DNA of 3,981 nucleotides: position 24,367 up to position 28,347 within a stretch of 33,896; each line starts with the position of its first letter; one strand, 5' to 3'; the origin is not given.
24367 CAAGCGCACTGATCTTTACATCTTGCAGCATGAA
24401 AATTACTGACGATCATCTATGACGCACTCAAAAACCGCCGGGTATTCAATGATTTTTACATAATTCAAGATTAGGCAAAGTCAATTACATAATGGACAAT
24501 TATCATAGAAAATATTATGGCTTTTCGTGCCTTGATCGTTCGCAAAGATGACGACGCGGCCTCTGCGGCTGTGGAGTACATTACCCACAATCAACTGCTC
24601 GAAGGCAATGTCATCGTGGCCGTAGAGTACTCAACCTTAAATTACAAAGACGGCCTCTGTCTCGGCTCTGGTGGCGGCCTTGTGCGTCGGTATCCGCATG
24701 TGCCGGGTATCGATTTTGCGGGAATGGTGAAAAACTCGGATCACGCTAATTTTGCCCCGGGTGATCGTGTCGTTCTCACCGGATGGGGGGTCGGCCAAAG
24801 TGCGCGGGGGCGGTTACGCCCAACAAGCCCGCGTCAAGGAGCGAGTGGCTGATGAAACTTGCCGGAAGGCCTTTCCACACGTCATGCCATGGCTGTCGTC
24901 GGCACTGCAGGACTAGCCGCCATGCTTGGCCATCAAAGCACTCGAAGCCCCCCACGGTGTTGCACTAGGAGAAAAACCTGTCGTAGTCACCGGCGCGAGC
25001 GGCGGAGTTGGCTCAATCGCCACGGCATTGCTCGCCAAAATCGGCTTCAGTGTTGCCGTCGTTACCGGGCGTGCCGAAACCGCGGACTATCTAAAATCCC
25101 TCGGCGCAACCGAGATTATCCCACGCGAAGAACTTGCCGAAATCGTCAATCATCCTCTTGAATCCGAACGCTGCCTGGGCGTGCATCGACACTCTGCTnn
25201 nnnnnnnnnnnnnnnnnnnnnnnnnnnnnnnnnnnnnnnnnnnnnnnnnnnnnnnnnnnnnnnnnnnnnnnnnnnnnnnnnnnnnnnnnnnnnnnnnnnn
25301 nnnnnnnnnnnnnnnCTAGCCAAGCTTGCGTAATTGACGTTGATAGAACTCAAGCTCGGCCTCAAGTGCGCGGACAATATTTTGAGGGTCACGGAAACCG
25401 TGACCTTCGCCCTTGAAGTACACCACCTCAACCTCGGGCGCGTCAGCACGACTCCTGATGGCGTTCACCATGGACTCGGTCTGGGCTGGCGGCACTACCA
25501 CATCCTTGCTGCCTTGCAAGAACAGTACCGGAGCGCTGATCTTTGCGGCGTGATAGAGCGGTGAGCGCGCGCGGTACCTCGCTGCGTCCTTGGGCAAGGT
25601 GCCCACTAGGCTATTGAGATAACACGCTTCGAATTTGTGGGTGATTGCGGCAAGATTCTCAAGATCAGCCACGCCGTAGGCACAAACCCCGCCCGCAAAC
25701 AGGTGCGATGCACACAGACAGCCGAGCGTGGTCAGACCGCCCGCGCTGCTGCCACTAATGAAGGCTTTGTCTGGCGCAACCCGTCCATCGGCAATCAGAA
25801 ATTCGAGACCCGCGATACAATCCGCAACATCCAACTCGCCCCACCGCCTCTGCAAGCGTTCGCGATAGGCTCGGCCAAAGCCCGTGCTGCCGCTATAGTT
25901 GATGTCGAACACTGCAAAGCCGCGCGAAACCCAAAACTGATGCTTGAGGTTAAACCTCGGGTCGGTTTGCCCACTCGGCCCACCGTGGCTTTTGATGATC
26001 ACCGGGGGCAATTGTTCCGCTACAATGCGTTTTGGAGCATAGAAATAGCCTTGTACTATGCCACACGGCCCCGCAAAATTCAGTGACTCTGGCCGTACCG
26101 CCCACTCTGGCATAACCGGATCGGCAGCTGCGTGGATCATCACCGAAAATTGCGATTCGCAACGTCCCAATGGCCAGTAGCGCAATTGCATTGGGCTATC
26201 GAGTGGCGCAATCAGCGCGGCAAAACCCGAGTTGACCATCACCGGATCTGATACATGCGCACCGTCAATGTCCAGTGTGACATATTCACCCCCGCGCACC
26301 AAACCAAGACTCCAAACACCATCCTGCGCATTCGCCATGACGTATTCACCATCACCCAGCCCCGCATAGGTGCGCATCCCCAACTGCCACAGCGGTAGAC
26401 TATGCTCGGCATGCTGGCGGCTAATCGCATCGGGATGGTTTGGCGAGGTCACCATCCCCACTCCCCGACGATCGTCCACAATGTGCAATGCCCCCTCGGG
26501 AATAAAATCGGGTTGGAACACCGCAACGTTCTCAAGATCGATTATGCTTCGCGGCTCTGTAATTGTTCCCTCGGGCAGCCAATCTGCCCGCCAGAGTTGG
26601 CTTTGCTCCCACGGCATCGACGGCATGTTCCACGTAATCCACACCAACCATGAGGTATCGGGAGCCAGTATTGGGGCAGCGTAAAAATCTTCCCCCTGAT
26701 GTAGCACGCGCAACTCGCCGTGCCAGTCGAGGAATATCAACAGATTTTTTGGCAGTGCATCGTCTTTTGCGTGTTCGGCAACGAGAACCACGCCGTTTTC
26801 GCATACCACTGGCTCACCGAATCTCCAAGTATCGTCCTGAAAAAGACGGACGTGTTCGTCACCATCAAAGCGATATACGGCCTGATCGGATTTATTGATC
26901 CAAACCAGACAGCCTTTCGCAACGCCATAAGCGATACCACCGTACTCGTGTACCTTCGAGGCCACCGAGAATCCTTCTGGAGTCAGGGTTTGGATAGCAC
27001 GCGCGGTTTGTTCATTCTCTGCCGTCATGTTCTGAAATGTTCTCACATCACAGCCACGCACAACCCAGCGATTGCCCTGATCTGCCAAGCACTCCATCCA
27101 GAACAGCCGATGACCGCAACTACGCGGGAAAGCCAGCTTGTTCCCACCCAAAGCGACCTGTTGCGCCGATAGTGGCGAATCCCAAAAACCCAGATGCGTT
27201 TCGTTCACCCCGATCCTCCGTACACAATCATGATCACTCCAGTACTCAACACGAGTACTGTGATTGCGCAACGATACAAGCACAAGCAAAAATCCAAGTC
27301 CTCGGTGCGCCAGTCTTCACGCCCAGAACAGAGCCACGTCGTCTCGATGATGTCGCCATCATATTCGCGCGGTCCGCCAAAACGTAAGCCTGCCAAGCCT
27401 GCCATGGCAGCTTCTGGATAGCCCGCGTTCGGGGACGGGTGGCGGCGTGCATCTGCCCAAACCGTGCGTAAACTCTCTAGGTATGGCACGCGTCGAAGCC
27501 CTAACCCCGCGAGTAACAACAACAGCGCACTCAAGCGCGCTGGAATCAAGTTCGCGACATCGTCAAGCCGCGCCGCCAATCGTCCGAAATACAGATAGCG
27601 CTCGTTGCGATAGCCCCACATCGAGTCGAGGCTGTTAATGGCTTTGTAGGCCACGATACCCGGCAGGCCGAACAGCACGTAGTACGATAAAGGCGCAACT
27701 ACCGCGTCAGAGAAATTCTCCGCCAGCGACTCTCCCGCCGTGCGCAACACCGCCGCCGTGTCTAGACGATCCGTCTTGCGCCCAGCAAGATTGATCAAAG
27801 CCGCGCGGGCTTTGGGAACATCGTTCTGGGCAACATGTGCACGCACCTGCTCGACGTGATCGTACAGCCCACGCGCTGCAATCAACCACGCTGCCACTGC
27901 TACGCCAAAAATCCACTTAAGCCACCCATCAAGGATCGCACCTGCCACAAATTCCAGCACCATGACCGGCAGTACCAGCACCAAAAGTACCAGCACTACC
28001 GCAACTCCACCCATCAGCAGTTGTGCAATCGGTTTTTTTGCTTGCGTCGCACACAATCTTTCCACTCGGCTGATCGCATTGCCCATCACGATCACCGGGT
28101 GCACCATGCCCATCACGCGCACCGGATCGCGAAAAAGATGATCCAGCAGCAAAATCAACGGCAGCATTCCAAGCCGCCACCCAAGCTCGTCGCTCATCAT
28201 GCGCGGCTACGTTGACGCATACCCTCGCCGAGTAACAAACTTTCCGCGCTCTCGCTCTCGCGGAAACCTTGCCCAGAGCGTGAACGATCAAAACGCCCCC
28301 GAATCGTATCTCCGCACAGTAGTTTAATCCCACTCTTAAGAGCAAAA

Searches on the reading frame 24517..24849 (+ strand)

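Call 86: search_protein_families(library=pfam, proteins=[window:24517-24849:+], max_evalue=0.01)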
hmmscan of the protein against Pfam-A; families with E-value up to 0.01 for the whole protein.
window:24517-24849:+ (111 aa): 1 family
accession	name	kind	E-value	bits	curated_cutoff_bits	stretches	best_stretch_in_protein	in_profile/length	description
PF08240.17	ADH_N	-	3.5e-09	37.3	23.5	1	29-93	2-67/104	Alcohol dehydrogenase GroES-like domain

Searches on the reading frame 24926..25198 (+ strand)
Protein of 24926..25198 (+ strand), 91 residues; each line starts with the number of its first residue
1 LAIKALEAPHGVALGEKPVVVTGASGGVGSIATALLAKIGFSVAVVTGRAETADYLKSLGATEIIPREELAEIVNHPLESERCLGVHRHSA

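Call 86: search_protein_families(library=pfam, proteins=[window:24926-25198:+], max_evalue=0.01)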
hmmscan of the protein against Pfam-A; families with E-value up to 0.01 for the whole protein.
window:24926-25198:+ (91 aa): 2 families
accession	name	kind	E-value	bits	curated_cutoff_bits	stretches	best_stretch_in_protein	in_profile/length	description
PF00107.32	ADH_zinc_N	-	2.1e-06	28.2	31.8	1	27-72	1-45/129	Zinc-binding dehydrogenase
PF00106.31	adh_short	-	0.0007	19.6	26.6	1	18-61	2-46/195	short chain dehydrogenase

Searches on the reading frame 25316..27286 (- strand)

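Call 57: search_protein_families(library=pfam, proteins=[window:25316-27286:-], max_evalue=0.0001)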
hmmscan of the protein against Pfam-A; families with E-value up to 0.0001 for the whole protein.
window:25316-27286:- (656 aa): 4 families
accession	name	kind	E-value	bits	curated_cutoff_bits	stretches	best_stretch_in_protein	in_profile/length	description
PF00326.27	Peptidase_S9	-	6.8e-45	153.6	22.6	1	444-653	2-211/213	Prolyl oligopeptidase family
PF20434.5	BD-FAE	-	4.8e-09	36.5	26.8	1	425-608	11-213/215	BD-FAE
PF01738.24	DLH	-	5.5e-07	29.8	21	1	488-651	79-209/217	Dienelactone hydrolase family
PF12146.15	Hydrolase_4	-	2.4e-06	27.4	27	0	579-613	186-220/239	Serine aminopeptidase, S33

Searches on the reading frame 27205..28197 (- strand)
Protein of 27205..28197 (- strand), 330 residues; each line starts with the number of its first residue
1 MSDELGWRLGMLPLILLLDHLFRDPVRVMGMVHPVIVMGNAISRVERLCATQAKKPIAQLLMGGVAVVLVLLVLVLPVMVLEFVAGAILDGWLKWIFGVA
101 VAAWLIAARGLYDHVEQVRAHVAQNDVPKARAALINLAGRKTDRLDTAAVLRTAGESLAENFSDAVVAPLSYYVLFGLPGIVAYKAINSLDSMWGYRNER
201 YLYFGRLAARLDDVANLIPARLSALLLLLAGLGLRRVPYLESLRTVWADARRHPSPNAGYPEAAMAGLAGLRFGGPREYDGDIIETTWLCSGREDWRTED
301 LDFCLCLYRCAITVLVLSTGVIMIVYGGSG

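Call 57: search_protein_families(library=pfam, proteins=[window:27205-28197:-], max_evalue=0.0001)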
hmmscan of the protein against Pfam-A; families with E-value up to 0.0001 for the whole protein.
window:27205-28197:- (330 aa): 1 family
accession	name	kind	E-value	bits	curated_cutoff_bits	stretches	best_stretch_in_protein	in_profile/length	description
PF03186.18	CobD_Cbib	-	2.2e-85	286.8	34.4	1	16-302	5-276/282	CobD/Cbib protein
